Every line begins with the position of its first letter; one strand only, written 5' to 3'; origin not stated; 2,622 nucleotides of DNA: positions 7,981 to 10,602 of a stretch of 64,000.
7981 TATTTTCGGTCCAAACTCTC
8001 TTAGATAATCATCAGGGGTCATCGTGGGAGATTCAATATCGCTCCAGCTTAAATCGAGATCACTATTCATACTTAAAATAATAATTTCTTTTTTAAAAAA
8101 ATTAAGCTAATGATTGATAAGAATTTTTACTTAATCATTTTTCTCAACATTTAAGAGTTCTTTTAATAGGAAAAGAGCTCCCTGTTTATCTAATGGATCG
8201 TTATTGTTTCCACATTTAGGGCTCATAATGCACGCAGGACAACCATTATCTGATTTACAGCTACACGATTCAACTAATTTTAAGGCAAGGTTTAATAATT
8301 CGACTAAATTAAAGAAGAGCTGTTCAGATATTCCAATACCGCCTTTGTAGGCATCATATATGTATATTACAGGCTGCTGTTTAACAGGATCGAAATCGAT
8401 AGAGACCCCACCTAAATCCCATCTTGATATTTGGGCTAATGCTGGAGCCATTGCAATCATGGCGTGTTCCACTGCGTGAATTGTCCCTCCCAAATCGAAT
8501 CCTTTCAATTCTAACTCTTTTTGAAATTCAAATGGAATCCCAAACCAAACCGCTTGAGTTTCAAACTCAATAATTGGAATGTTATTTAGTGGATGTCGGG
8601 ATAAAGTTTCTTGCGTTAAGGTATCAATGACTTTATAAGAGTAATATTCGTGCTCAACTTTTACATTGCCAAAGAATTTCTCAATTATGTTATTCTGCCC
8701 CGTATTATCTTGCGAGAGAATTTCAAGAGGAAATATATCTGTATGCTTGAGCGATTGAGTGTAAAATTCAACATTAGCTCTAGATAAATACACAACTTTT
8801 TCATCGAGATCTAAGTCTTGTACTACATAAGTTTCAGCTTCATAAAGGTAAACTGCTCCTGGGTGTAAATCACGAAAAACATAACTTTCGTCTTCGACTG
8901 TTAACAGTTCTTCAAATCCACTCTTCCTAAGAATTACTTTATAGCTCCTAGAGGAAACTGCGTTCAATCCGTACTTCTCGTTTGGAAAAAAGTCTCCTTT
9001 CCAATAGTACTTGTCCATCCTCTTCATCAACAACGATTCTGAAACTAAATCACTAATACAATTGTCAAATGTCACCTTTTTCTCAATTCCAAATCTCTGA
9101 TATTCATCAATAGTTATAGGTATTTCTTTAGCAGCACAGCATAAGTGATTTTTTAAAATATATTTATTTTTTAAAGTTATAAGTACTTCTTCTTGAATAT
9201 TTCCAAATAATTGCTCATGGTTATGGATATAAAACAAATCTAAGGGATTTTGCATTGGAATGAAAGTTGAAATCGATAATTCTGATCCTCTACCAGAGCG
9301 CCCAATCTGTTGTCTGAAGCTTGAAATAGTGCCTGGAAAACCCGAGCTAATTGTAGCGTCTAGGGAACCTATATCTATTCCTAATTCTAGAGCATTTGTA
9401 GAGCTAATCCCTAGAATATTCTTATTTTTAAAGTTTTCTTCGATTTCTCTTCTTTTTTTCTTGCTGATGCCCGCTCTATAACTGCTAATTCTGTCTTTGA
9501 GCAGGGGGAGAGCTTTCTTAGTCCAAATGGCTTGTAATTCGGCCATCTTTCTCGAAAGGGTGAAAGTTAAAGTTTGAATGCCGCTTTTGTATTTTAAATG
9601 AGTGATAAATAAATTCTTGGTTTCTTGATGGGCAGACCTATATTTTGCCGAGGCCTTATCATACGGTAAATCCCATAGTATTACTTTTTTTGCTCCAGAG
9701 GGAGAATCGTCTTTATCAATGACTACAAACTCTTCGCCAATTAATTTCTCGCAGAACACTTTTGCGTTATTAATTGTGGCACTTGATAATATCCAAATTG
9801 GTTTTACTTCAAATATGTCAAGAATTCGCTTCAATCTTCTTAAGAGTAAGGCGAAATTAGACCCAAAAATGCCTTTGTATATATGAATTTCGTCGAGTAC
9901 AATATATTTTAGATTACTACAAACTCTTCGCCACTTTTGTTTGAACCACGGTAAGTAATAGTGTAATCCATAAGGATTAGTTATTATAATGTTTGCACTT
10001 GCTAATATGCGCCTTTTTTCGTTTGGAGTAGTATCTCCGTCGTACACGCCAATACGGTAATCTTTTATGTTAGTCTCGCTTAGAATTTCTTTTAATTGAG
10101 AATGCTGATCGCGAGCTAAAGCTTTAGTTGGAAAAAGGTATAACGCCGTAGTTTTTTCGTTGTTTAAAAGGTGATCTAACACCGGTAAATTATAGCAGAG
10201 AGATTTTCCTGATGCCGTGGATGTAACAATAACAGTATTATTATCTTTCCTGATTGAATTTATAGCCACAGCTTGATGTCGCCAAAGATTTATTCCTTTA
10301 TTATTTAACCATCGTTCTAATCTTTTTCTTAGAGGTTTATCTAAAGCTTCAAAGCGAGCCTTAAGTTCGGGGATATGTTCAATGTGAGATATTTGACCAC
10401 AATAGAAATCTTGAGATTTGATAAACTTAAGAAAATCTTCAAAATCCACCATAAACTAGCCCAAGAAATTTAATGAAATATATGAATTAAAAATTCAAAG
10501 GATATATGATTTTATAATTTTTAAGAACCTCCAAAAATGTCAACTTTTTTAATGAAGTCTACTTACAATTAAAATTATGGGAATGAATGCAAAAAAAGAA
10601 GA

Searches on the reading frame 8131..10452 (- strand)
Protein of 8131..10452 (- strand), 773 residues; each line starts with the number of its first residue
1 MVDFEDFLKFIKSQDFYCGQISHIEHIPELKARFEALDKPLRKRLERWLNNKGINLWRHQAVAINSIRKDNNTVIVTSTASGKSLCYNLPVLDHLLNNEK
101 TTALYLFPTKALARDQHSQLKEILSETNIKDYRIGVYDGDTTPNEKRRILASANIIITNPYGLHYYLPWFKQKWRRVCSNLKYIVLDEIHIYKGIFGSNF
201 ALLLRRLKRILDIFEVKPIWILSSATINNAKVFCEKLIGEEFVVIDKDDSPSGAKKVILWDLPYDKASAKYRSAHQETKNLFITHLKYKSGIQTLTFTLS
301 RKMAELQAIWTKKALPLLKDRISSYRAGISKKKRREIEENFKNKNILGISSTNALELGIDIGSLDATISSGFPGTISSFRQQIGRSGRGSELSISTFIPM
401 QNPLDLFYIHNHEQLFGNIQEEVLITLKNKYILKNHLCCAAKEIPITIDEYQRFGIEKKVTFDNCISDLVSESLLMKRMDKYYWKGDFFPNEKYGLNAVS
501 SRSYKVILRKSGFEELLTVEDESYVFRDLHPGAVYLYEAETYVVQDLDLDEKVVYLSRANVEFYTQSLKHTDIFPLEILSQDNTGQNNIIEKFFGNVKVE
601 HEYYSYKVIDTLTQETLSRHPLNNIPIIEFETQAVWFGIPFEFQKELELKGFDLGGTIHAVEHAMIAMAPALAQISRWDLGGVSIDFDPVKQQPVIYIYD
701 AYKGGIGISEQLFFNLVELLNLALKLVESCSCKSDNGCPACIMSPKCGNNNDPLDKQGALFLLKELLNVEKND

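Call 44: search_protein_families(library=pfam, proteins=[window:8131-10452:-], max_evalue=0.00001)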
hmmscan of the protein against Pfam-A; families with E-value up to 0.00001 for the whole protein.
window:8131-10452:- (773 aa): 5 families
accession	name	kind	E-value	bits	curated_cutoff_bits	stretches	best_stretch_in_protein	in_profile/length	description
PF00270.35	DEAD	-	2.5e-31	109.1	26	1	58-229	2-163/167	DEAD/DEAH box helicase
PF09369.15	MZB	-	8.3e-21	74.9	24.2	1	661-742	1-80/80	MrfA Zn-binding domain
PF00271.37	Helicase_C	-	2.1e-18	67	23.5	1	283-388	7-108/110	Helicase conserved C-terminal domain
PF22982.3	WHD_HRQ1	-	5.9e-09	37.3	27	1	426-488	2-57/70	ATP-dependent helicase HRQ1, winged helix domain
PF04851.21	ResIII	-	1.6e-07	31.9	22.5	1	55-227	3-162/164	Type III restriction enzyme, res subunit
